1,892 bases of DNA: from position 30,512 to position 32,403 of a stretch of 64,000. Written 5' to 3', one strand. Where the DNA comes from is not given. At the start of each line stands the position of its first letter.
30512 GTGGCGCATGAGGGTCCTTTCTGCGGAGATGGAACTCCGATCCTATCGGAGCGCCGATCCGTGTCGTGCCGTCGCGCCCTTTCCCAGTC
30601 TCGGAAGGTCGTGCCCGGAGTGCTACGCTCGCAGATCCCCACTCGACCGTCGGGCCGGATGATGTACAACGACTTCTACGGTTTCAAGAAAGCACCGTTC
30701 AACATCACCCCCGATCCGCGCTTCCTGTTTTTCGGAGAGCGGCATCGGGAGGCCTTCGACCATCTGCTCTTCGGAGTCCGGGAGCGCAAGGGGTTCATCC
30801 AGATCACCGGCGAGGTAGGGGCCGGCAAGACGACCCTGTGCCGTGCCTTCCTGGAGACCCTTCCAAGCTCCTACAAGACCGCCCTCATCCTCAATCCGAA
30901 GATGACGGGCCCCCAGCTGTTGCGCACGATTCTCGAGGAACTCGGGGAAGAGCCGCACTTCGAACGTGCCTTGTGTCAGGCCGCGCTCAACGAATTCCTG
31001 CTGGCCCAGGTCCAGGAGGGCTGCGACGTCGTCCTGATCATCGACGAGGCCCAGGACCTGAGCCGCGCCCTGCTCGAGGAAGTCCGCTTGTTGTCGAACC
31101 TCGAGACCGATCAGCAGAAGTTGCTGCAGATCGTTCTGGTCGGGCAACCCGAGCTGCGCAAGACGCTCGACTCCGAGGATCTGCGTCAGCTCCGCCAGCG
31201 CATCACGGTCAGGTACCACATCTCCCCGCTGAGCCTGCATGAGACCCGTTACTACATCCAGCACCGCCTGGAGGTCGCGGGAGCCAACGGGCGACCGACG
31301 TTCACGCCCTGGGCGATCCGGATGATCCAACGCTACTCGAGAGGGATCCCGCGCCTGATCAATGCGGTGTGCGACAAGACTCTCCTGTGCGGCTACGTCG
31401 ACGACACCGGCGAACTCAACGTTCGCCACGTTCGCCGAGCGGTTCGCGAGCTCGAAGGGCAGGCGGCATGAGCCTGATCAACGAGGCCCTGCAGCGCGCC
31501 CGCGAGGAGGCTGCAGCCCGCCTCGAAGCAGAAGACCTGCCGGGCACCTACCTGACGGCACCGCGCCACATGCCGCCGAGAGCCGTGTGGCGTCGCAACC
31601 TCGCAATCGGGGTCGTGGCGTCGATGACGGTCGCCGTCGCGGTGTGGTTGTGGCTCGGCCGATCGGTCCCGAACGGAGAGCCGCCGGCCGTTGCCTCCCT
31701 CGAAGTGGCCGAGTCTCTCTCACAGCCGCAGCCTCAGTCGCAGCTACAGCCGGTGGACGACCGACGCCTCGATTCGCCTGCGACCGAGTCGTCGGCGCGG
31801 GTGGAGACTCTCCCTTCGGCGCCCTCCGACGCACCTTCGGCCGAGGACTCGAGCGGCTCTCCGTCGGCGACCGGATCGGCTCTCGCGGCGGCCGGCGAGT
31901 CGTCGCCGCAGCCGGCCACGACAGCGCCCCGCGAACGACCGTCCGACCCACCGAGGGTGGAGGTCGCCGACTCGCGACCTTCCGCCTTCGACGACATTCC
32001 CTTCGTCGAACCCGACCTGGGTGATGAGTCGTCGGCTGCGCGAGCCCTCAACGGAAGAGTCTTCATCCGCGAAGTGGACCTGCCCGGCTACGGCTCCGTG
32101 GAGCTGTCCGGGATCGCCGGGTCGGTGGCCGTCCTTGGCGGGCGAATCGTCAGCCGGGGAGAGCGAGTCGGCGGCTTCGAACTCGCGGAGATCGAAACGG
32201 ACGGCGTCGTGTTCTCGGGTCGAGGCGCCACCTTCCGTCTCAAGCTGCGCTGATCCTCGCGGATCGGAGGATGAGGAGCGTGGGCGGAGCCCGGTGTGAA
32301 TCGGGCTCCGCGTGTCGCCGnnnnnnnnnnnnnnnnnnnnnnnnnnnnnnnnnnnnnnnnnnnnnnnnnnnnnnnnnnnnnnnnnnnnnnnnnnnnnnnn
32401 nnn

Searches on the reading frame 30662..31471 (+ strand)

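Call 30: search_protein_families(library=pfam, proteins=[window:30662-31471:+], max_evalue=0.001)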
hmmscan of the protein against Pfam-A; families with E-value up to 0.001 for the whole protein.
window:30662-31471:+ (269 aa): 7 families
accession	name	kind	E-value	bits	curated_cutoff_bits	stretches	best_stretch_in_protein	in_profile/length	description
PF13401.12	AAA_22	-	1.9e-29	103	27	1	41-169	3-130/130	AAA domain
PF13191.12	AAA_16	-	2.5e-08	35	32.6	1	26-154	6-164/167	AAA ATPase domain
PF20703.3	nSTAND1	-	6.2e-06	26.5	27.1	1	22-212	15-209/379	Novel STAND NTPase 1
PF02492.25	cobW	-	7.4e-05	22.9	20.7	1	47-79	4-36/180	CobW/HypB/UreG, nucleotide-binding domain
PF13245.12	AAA_19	-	0.00011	22.8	25.1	1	44-162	12-125/134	AAA domain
PF13173.12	AAA_14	-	0.00011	22.6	27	1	46-194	5-127/129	AAA domain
PF05621.17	TniB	-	0.00024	21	22.4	1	42-182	34-180/189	Bacterial TniB protein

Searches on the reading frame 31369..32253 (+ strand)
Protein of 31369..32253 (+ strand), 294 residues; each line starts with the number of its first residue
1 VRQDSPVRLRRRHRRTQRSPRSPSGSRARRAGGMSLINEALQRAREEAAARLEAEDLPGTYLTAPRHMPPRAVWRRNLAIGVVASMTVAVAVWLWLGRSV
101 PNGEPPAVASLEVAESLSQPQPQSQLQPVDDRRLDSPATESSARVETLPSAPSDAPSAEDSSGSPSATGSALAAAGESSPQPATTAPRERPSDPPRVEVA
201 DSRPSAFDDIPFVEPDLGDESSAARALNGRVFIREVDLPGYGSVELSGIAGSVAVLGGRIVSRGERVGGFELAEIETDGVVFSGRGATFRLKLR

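Call 30: search_protein_families(library=pfam, proteins=[window:31369-32253:+], max_evalue=0.001)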
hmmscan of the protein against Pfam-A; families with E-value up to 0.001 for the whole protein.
window:31369-32253:+ (294 aa): 1 family
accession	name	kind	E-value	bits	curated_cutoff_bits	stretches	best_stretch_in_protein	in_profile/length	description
PF16537.11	T2SSB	-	0.00092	19.3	28.4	0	255-292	21-59/60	Type II secretion system protein B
